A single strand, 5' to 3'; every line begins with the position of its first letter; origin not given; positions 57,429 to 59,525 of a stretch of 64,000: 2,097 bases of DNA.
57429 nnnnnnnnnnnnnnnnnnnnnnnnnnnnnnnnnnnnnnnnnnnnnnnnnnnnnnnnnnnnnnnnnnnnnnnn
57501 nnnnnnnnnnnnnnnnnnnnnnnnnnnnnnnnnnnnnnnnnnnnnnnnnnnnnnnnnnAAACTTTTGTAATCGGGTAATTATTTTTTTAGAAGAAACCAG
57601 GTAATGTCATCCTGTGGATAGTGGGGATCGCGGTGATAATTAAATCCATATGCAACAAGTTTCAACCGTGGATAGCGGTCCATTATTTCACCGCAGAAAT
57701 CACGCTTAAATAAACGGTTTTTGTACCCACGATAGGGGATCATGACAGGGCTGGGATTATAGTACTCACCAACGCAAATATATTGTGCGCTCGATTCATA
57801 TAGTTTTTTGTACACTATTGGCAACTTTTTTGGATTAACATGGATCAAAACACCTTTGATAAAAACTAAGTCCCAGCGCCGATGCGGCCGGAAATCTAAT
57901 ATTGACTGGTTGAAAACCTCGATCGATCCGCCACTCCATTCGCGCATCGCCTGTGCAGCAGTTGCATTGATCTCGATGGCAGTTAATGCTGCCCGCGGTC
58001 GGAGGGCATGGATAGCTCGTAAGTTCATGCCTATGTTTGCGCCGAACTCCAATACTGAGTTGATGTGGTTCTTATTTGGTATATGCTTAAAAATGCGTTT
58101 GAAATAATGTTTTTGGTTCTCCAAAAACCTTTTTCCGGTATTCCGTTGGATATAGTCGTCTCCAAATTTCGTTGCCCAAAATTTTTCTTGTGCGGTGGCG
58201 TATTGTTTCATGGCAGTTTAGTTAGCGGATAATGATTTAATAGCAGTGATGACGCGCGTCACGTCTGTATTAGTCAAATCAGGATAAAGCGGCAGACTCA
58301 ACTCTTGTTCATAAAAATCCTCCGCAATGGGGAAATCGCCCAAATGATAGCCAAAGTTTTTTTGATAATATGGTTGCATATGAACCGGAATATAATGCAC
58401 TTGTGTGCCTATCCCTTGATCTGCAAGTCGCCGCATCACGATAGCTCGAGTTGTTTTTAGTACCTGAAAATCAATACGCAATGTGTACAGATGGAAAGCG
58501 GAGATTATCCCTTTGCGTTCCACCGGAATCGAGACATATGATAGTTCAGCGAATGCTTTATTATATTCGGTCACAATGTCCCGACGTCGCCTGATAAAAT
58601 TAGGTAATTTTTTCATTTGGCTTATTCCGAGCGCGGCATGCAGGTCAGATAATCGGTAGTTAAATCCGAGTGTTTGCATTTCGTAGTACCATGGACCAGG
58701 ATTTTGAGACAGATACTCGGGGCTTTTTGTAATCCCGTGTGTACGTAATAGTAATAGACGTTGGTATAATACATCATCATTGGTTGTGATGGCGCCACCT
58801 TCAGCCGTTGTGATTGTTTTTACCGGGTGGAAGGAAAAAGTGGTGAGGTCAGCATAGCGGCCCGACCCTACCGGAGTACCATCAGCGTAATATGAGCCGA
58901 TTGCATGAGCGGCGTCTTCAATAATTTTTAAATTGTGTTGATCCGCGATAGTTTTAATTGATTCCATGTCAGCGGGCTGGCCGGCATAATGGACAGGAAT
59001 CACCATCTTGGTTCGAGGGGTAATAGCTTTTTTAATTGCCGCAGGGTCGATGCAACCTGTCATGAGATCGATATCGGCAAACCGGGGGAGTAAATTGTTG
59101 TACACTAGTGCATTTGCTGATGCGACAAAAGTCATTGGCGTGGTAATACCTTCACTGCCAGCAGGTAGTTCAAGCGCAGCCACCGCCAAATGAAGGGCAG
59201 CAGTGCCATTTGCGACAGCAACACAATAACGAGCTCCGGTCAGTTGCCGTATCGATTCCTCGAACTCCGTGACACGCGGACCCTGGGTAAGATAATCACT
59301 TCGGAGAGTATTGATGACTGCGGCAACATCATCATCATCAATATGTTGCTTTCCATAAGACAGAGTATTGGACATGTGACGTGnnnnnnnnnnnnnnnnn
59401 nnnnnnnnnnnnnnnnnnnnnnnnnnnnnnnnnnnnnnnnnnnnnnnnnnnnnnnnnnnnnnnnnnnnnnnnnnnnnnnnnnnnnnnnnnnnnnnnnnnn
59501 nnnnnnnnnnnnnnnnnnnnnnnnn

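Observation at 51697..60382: Complete CMP-pseudaminic acid pathway with built-in amidotransferase trio and methyltransferase: predicts an acetamidino and possibly methylated pseudaminic acid derivative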

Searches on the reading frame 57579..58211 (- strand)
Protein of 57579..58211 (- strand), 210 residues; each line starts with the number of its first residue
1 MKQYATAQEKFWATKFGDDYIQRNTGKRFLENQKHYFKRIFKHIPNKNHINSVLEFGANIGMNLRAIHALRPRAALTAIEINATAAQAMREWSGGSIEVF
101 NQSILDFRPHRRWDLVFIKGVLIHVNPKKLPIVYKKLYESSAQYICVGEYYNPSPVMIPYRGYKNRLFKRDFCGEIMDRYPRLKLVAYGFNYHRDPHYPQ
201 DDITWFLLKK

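Call 3: search_protein_families(library=ncbifam, proteins=[window:57579-58211:-])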
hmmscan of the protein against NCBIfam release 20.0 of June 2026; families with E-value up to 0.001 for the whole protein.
window:57579-58211:- (210 aa): 1 family
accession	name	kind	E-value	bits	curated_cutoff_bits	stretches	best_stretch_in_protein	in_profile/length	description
TIGR03587.1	Pse_Me-ase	hypoth_equivalog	1.4e-75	253.9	112.05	1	5-210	2-203/204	pseudaminic acid biosynthesis-associated methylase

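Call 4: search_protein_families(library=pfam, proteins=[window:57579-58211:-])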
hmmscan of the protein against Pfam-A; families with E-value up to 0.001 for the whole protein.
window:57579-58211:- (210 aa): 2 families
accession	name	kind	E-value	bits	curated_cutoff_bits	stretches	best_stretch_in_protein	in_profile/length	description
PF08242.18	Methyltransf_12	-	3.9e-06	28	30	1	54-138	1-89/98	Methyltransferase domain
PF13649.12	Methyltransf_25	-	4.8e-05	24.4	27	1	53-139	1-91/97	Methyltransferase domain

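Call 17: find_homologous_proteins(query=window:57579-58211:-, max_evalue=1e-10)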
Query window:57579-58211:- (210 aa): 6841 proteins with E <= 1e-10 among 6878 candidates; the best 120 are listed.
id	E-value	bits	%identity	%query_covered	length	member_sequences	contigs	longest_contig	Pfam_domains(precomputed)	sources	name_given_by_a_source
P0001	4.6e-143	492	100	100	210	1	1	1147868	PF08242.19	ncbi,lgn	ncbi:MAG: pseudaminic acid biosynthesis-associated methylase [Patescibacteria group bacterium]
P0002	2.3e-85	304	62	100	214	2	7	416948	-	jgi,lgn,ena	jgi:pseudaminic acid biosynthesis-associated methylase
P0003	4.8e-82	293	60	100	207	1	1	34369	-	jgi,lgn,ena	-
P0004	7.6e-81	289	61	100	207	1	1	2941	-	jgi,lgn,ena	-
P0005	1.9e-80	288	60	100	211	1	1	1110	PF13649.13,PF08242.19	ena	-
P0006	2.3e-80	287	60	100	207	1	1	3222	PF08242.19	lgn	-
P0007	2.3e-79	284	59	100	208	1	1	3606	-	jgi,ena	-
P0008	5.2e-79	283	58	100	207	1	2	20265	-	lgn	-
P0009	1.4e-78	282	60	100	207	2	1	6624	-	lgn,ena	-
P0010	1.9e-78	281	58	100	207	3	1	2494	-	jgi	-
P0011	2.5e-78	281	58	100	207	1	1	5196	-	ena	-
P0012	4.4e-78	280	57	100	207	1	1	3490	-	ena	-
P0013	7.5e-78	279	57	100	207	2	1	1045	-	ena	-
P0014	1.0e-77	279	58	100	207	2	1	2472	-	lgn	-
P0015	2.6e-77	277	57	100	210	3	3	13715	PF13649.13,PF08242.19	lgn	-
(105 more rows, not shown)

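Call 31: search_solved_structures(query=window:57579-58211:-, max_evalue=0.1)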
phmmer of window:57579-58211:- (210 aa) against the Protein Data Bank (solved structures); distinct sequences matched with E-value up to 0.1: 1.
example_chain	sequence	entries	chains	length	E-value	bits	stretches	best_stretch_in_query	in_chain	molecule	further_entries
3ou2_A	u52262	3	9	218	0.0096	19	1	51-133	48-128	SAM-dependent methyltransferase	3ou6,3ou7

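Call 37: find_related_loci(query=A1, collection=metagenome_contigs, flank=8000)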
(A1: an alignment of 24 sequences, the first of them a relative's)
Query A1 (210 aa) in metagenome_contigs; peptide patterns used: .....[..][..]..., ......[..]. (x = any residue, [..] = any of these).
600 stretches matched a pattern (row limit reached: there are more); 536 encode a relative of the query (tblastn E <= 1e-3); the best 80 are kept; 80 distinct loci.
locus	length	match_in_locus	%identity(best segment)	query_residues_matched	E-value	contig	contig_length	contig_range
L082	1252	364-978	58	1-210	1e-91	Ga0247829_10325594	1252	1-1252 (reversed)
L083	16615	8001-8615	58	1-210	3e-80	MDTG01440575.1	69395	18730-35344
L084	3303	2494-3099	57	4-210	2e-79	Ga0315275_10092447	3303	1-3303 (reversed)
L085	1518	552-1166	56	1-210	3e-83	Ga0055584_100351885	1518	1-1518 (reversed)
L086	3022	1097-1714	55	1-210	4e-79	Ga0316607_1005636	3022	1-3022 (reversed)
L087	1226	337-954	56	1-210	1e-83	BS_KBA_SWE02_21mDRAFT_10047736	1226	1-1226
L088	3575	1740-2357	54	1-210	3e-78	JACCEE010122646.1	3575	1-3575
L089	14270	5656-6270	55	1-210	4e-77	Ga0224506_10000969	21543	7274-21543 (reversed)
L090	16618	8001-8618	56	1-210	1e-76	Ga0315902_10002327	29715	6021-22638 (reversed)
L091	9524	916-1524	56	2-210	1e-76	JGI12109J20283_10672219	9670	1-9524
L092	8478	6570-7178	56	3-210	2e-76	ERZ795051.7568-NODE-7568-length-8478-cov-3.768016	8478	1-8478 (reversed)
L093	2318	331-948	54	1-210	3e-78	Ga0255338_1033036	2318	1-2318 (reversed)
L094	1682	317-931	55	1-210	2e-79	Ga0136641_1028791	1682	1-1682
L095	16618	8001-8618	56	1-210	2e-75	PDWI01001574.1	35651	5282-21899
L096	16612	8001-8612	56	3-210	2e-75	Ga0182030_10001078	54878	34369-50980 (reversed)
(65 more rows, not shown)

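Call 68: predict_structure(alignment_id=A1)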
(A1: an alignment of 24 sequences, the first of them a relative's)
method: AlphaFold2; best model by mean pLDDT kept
length: 210 residues; sequences in the alignment: 24
mean_pLDDT: 87.5   pTM: 0.84
mean pLDDT of the five models: 87.5, 87.0, 86.9, 86.6, 86.4
residues with pLDDT >= 90: 134; 70-90: 49; 50-70: 20; < 50: 7
segments of 3 or more residues with pLDDT < 50: none
pLDDT, mean of each block of 10 residues (from residue 1): 70 74 87 96 86 94 96 96 92 95 93 96 85 97 95 51 56 95 97 90 94
secondary structure, 60 per line:
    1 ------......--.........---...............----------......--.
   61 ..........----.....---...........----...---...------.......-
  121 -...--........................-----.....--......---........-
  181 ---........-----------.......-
elements in order: H7-12 H15-23 H27-41 E52-57 H60-70 E75-79 H83-93 E98-100 E113-119 H127-140 E141-150 E156-160 E163-168 H172-179 E184-191 E203-209

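Call 70: fold_search(model_id=the predicted structure, library=pdb)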
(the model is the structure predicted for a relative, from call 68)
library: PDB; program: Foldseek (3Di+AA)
matches with E <= 10: 1974; with E <= 0.001: 1058
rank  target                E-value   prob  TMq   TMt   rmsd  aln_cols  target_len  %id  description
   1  3lcc                  1.1e-09  1.00  0.62  0.60   6.0       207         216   17  Structure of a SAM-dependent halide methyltransferase from Arabidopsis thaliana (released 2010-05-19)
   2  5cvd_A                1.2e-09  1.00  0.63  0.58   6.0       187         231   17  Crystal structure of human NRMT1 in complex with alpha-N-dimethylated human CENP-A peptide (released 2015-11-25)
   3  6wj7_B                1.2e-09  1.00  0.61  0.59   6.2       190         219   17  The structure of NTMT1 in complex with compound C2A (released 2020-08-19)
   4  5cvd_B                1.6e-09  1.00  0.63  0.59   6.1       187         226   17  Crystal structure of human NRMT1 in complex with alpha-N-dimethylated human CENP-A peptide (released 2015-11-25)
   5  6kds_A                1.8e-09  1.00  0.65  0.62   7.3       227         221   13  Crystal structure of human NRMT2 in complex with alpha-N-monomethylated human CENP-A peptide (released 2020-07-08)
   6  2xva_C                1.8e-09  1.00  0.59  0.64   7.2       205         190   14  Crystal structure of the tellurite detoxification protein TehB from E. coli in complex with sinefungin (released 2011-02-16)
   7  6dub_B                1.9e-09  1.00  0.64  0.62   6.0       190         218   14  Crystal structure of a methyltransferase (released 2018-07-25)
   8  7k3d_A                2.3e-09  1.00  0.63  0.60   6.1       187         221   17  The structure of NTMT1 in complex with compound DC1-13 (released 2021-04-14)
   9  7d8f                  2.3e-09  1.00  0.62  0.56   6.3       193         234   17  The crystal structure of ScNTM1 in complex with SAH (released 2021-05-26)
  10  7d8d_A                2.3e-09  1.00  0.60  0.55   6.4       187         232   18  The crystal structure of ScNTM1 in complex with SAH and Rps25a hexapeptide (released 2021-05-26)
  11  6kdr_A                2.3e-09  1.00  0.60  0.58   6.1       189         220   12  Crystal structure of human NRMT2 in complex with human centromere protein B peptide (released 2020-07-08)
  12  7ss1_A                2.6e-09  1.00  0.63  0.60   6.1       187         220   17  The structure of NTMT1 in complex with compound GD433 (released 2022-11-16)
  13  5e1b_B                2.8e-09  1.00  0.63  0.59   6.0       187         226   17  Crystal structure of NRMT1 in complex with SPKRIA peptide (released 2015-10-28)
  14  2ex4_A                3.6e-09  1.00  0.65  0.62   5.9       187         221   16  Crystal Structure of Human methyltransferase AD-003 in complex with S-adenosyl-L-homocysteine (released 2005-11-15)
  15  3ofj                  4.1e-09  1.00  0.62  0.71   5.3       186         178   13  Crystal structure of N-methyltransferase NodS from Bradyrhizobium japonicum WM9 (released 2010-10-27)
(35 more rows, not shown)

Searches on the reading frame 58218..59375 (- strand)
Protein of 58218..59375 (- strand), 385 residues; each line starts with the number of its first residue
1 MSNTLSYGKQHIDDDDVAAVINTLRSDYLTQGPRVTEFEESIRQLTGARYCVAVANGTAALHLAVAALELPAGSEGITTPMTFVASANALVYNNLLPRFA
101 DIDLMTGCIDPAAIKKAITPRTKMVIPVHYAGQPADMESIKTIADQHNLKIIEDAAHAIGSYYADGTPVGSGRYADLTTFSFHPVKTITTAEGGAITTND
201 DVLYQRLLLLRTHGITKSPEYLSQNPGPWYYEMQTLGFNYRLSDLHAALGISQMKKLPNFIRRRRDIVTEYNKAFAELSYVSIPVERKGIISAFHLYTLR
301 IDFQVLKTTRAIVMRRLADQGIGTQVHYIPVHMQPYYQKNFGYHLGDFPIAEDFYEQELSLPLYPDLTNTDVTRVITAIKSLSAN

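Call 3: search_protein_families(library=ncbifam, proteins=[window:58218-59375:-])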
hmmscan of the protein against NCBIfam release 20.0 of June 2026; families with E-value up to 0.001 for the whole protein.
window:58218-59375:- (385 aa): 18 families
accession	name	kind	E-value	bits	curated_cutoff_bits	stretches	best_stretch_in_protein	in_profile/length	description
TIGR03588.1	PseC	equivalog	1.3e-147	491.7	423.5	1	5-381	2-378/380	UDP-4-amino-4,6-dideoxy-N-acetyl-beta-L-altrosamine transaminase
NF008658.2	PRK11658.1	equivalog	1.8e-90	303.3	631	1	1-382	1-376/379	UDP-4-amino-4-deoxy-L-arabinose aminotransferase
TIGR04181.1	NHT_00031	hypoth_equivalog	1.9e-72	244.1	420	1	13-362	9-357/359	LegC family aminotransferase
NF008687.0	PRK11706.1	equivalog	4e-63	213.4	375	1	17-382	14-373/375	dTDP-4-amino-4,6-dideoxygalactose transaminase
TIGR04427.1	PLP_DesI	equivalog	2.3e-61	208.1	650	1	23-380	41-380/390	dTDP-4-dehydro-6-deoxyglucose aminotransferase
TIGR02379.1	ECA_wecE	subfamily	1.2e-51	175.6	434.85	1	32-380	30-372/376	dTDP-4-amino-4,6-dideoxy-D-glucose transaminase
NF011936.0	PRK15407.1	equivalog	4.5e-51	173.9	423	2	5-212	37-249/440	lipopolysaccharide biosynthesis protein RfbH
NF006004.0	PRK08134.1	equivalog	1.1e-09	37.5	636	1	13-157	41-188/433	O-acetylhomoserine aminocarboxypropyltransferase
NF006003.0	PRK08133.1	equivalog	3.9e-09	35.7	522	1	32-217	65-247/396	O-succinylhomoserine sulfhydrylase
TIGR01325.1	O_suc_HS_sulf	equivalog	6e-09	35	510.05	1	31-219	52-236/380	O-succinylhomoserine sulfhydrylase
NF005870.0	PRK07810.1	equivalog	5.6e-06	25.1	618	1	32-126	72-163/406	O-succinylhomoserine sulfhydrylase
NF005696.0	PRK07504.1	equivalog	8.5e-06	24.8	675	1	32-159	64-191/397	O-succinylhomoserine sulfhydrylase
NF004650.0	PRK05994.1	equivalog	1.3e-05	24.3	667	1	33-158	63-188/427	O-acetylhomoserine aminocarboxypropyltransferase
NF000586.1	PRK00011.1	subfamily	2e-05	23.5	335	1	101-206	135-239/404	serine hydroxymethyltransferase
NF006096.0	PRK08248.1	equivalog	4.1e-05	22.4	726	1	33-158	64-189/431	homocysteine synthase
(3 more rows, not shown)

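Call 4: search_protein_families(library=pfam, proteins=[window:58218-59375:-])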
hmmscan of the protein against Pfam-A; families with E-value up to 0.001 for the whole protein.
window:58218-59375:- (385 aa): 5 families
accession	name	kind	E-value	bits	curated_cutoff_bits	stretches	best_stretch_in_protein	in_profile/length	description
PF01041.23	DegT_DnrJ_EryC1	-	6.2e-121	404.4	19.8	1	12-379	3-359/360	DegT/DnrJ/EryC1/StrS aminotransferase family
PF01053.26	Cys_Met_Meta_PP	-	6.4e-09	35.3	27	1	31-159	50-178/381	Cys/Met metabolism PLP-dependent enzyme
PF01212.27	Beta_elim_lyase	-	1.6e-07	31.4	27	1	31-221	30-215/288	Beta-eliminating lyase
PF00464.25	SHMT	-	0.00026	20.2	27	1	41-200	89-246/399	Serine hydroxymethyltransferase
PF00266.25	Aminotran_5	-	0.00086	18.8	21.5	0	35-170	45-191/371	Aminotransferase class-V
